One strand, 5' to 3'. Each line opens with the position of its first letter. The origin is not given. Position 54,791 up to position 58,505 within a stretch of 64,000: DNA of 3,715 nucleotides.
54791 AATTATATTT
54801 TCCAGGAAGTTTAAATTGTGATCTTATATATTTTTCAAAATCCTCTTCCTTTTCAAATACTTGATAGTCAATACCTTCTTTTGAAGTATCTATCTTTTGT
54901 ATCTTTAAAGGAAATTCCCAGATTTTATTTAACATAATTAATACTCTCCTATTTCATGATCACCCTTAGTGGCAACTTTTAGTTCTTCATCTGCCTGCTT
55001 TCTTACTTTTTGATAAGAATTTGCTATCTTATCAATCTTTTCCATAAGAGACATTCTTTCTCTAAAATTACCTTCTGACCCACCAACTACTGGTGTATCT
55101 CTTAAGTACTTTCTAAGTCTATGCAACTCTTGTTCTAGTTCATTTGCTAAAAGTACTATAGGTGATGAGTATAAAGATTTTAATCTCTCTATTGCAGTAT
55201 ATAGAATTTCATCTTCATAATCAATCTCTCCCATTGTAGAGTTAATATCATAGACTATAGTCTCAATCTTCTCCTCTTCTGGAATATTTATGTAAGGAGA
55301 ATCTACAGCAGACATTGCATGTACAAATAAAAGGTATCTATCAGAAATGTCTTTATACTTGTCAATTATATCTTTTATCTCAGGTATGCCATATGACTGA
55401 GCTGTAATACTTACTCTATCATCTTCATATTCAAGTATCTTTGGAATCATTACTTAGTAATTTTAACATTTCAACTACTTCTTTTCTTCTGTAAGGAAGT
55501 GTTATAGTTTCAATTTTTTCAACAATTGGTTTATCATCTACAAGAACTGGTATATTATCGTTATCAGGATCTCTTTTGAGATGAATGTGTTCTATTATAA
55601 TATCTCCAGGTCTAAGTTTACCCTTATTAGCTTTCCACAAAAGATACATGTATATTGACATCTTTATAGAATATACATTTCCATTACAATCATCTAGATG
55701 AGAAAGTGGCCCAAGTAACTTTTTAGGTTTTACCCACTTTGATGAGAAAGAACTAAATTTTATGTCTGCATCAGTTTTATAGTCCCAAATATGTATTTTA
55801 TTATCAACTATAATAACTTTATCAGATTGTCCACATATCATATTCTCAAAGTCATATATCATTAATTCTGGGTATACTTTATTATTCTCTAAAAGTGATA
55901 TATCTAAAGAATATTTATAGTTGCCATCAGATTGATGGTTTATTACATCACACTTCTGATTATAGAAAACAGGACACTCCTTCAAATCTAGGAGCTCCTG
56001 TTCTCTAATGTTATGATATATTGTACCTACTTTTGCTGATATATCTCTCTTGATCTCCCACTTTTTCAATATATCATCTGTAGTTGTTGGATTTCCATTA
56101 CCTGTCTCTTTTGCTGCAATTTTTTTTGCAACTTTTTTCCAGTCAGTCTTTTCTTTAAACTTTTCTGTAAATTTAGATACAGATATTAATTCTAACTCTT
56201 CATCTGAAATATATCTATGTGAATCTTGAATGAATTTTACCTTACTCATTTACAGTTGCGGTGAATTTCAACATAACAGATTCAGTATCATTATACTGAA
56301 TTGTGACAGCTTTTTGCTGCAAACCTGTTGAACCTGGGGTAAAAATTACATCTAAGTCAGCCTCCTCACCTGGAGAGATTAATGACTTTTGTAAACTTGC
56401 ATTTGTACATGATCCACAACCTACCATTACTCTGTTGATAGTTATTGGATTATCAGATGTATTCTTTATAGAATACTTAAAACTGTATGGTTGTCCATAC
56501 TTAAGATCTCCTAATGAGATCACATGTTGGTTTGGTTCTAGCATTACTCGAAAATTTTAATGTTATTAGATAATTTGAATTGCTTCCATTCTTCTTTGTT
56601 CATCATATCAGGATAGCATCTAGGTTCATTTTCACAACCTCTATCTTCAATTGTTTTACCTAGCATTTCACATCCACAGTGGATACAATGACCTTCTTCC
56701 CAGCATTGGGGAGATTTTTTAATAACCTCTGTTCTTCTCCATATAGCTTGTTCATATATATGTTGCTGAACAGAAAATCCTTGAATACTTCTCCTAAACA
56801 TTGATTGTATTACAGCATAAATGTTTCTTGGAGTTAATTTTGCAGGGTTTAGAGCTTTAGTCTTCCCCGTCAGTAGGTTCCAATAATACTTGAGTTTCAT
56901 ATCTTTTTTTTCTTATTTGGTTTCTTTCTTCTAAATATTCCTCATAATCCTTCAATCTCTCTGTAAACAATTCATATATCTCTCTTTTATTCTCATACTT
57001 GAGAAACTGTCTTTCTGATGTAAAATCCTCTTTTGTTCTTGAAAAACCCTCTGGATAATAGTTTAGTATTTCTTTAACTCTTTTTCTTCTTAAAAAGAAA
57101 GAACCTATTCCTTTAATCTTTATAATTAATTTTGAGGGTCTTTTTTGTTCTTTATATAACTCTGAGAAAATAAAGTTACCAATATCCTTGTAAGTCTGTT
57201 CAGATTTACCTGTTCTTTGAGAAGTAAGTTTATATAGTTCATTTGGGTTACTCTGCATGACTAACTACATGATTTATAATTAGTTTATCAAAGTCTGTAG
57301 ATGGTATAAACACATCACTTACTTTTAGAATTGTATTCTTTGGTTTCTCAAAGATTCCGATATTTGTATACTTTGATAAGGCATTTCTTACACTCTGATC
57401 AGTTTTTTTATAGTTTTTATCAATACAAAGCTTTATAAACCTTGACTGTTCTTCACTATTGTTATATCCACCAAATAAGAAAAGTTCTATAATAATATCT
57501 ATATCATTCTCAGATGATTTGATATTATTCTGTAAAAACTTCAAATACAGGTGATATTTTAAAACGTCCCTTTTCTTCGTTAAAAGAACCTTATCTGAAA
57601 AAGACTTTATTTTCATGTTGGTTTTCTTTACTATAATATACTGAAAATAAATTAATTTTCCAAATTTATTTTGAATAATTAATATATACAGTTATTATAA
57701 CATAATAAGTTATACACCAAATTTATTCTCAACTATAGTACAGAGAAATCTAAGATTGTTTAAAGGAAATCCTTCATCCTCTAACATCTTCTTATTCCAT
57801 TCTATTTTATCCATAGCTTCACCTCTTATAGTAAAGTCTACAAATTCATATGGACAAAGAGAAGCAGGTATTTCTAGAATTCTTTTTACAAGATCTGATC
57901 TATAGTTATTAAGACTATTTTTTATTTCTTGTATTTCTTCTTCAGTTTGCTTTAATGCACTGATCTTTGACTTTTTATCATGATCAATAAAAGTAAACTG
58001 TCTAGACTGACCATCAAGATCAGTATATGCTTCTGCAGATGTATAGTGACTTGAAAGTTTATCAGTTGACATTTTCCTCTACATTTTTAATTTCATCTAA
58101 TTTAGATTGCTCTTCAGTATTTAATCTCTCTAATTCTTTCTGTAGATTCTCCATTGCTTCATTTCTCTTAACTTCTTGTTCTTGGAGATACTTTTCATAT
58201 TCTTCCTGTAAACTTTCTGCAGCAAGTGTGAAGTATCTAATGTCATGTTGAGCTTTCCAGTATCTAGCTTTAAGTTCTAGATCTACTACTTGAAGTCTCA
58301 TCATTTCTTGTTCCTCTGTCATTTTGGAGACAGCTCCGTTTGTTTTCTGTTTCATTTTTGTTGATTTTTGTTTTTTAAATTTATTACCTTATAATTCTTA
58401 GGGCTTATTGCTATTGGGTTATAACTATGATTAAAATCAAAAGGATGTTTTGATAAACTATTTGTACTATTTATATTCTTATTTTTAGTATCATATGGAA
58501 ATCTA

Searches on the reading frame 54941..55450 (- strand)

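Call 12: search_protein_families(library=phrogs, proteins=[window:54941-55450:-], max_evalue=0.001)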
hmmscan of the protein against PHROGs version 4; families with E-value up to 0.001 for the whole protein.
window:54941-55450:- (170 aa): 0 families

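Call 55: search_protein_families(library=pfam, proteins=[window:54941-55450:-], max_evalue=0.01)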
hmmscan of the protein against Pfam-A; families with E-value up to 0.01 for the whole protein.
window:54941-55450:- (170 aa): 1 family
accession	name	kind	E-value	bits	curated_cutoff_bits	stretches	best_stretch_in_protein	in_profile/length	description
PF24615.2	Spectrin_Anc-1_2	-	0.0043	17.7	28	1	103-158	47-102/105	Nuclear anchorage protein 1, spectrin repeat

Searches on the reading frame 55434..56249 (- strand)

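Call 12: search_protein_families(library=phrogs, proteins=[window:55434-56249:-], max_evalue=0.001)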
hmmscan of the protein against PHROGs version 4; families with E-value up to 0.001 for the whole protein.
window:55434-56249:- (272 aa): 1 family
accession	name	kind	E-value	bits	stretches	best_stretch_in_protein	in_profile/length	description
phrog_298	-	DNA, RNA and nucleotide metabolism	5.7e-14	53.1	1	3-205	48-212/293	exonuclease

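Call 55: search_protein_families(library=pfam, proteins=[window:55434-56249:-], max_evalue=0.01)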
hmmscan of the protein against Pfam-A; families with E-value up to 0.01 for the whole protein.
window:55434-56249:- (272 aa): 0 families

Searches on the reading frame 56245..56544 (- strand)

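Call 55: search_protein_families(library=pfam, proteins=[window:56245-56544:-], max_evalue=0.01)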
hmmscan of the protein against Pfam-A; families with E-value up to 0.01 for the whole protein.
window:56245-56544:- (100 aa): 7 families
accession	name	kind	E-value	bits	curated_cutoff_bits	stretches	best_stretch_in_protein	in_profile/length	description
PF07610.17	DUF1573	-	1e-19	70.8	26.1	1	4-98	3-98/98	Protein of unknown function (DUF1573)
PF22544.2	HYDIN_VesB_CFA65-like_Ig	-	3.7e-12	46.8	25.5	1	4-96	5-99/100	HYDIN/CFA65/VesB-like, Ig-like domain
PF22073.2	Cep192_D4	-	1.2e-05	25.9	35.5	1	2-86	4-97/112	Cep192 domain 4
PF24507.1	Ig_CFAP65_4th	-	8.8e-05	23.3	27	1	25-97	3-75/76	CFAP65, fourth Ig-like domain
PF00927.28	Transglut_C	-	0.00076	20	26.6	1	12-90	9-96/106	Transglutaminase family, C-terminal ig like domain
PF12371.14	TMEM131_like_N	-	0.0027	18.3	28.8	1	17-83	16-83/84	Transmembrane protein 131-like N-terminal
PF15780.11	ASH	-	0.0035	17.9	27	1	6-87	11-93/98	Abnormal spindle-like microcephaly-assoc'd, ASPM-SPD-2-Hydin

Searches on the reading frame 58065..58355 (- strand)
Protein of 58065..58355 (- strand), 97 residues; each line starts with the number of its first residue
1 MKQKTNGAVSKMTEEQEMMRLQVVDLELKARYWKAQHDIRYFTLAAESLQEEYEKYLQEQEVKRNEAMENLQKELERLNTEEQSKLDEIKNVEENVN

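Call 70: search_protein_families(library=pfam, proteins=[window:58065-58355:-], max_evalue=0.01)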
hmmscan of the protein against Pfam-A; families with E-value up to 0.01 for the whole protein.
window:58065-58355:- (97 aa): 1 family
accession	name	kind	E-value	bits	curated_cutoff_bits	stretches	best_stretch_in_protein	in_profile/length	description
PF14784.11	ECSIT_C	-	0.0098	16.6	29.6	0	31-94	24-87/130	C-terminal domain of the ECSIT protein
